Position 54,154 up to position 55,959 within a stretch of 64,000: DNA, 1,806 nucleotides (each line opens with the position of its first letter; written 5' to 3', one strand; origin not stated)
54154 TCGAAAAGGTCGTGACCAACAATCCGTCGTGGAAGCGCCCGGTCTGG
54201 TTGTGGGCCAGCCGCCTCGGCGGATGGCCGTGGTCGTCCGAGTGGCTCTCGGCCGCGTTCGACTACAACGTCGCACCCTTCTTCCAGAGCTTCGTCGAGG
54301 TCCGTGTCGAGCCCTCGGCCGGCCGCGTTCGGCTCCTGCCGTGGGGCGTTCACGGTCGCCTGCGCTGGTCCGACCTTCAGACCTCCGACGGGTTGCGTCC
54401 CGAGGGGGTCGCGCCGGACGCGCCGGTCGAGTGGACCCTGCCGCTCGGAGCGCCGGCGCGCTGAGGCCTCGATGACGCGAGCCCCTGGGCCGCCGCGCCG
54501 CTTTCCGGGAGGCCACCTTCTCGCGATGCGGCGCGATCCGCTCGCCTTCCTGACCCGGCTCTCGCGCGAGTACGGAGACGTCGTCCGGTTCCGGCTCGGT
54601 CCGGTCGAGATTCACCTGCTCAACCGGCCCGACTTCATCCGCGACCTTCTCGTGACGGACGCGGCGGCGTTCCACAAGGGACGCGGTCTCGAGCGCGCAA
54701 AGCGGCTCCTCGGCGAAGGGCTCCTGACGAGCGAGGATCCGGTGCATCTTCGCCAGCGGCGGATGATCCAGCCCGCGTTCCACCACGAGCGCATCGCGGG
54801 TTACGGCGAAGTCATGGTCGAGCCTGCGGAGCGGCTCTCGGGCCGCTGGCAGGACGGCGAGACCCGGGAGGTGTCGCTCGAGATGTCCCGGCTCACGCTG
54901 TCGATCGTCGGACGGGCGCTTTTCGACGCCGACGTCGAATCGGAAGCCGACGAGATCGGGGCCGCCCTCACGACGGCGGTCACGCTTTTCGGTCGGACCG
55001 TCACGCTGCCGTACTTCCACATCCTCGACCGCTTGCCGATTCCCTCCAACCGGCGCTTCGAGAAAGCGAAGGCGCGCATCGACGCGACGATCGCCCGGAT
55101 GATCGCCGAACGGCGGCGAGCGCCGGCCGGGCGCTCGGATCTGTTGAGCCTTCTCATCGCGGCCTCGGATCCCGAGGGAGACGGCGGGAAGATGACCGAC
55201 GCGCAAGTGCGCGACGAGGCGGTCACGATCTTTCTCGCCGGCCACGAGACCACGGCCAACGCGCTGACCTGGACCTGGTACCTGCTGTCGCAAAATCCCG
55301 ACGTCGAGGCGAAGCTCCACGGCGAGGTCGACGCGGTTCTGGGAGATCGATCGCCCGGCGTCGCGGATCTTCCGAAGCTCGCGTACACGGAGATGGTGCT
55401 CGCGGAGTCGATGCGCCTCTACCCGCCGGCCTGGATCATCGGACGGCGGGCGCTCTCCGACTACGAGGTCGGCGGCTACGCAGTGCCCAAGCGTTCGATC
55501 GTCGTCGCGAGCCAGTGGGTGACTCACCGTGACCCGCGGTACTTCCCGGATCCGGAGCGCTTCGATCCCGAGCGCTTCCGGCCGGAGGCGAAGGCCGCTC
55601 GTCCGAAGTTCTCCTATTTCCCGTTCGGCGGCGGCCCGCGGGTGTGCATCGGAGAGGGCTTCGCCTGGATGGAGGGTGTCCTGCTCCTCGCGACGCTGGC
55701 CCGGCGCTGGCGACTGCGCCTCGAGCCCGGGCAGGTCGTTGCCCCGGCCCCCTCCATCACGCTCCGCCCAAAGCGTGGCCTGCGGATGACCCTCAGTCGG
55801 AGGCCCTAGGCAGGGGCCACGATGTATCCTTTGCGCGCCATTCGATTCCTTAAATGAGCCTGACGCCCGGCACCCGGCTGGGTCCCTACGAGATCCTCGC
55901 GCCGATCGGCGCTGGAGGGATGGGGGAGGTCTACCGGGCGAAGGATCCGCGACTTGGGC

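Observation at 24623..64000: Array of 12 co-oriented receptor-like Ser/Thr kinase - beta-propeller genes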

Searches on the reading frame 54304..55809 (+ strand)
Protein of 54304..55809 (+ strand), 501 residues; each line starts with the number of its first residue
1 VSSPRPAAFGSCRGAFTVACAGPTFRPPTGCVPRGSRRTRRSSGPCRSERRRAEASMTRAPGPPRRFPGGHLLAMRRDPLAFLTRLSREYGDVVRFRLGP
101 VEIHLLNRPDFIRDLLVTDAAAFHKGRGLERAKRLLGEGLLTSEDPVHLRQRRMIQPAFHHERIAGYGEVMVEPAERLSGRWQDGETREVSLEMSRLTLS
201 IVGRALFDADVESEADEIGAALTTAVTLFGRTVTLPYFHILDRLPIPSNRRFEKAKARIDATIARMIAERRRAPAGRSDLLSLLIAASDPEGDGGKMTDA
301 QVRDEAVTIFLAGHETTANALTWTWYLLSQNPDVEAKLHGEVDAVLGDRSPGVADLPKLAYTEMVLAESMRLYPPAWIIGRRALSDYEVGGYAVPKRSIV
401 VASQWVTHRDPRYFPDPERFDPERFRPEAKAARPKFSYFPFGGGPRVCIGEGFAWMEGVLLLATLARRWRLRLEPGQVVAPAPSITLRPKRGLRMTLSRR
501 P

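Call 14: search_protein_families(library=pfam, proteins=[window:54304-55809:+], max_evalue=0.01)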
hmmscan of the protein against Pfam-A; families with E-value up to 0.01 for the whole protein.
window:54304-55809:+ (501 aa): 1 family
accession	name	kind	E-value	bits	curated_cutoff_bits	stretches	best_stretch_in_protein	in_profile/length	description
PF00067.27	p450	-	4.3e-89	299.8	22.8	1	62-482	2-445/462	Cytochrome P450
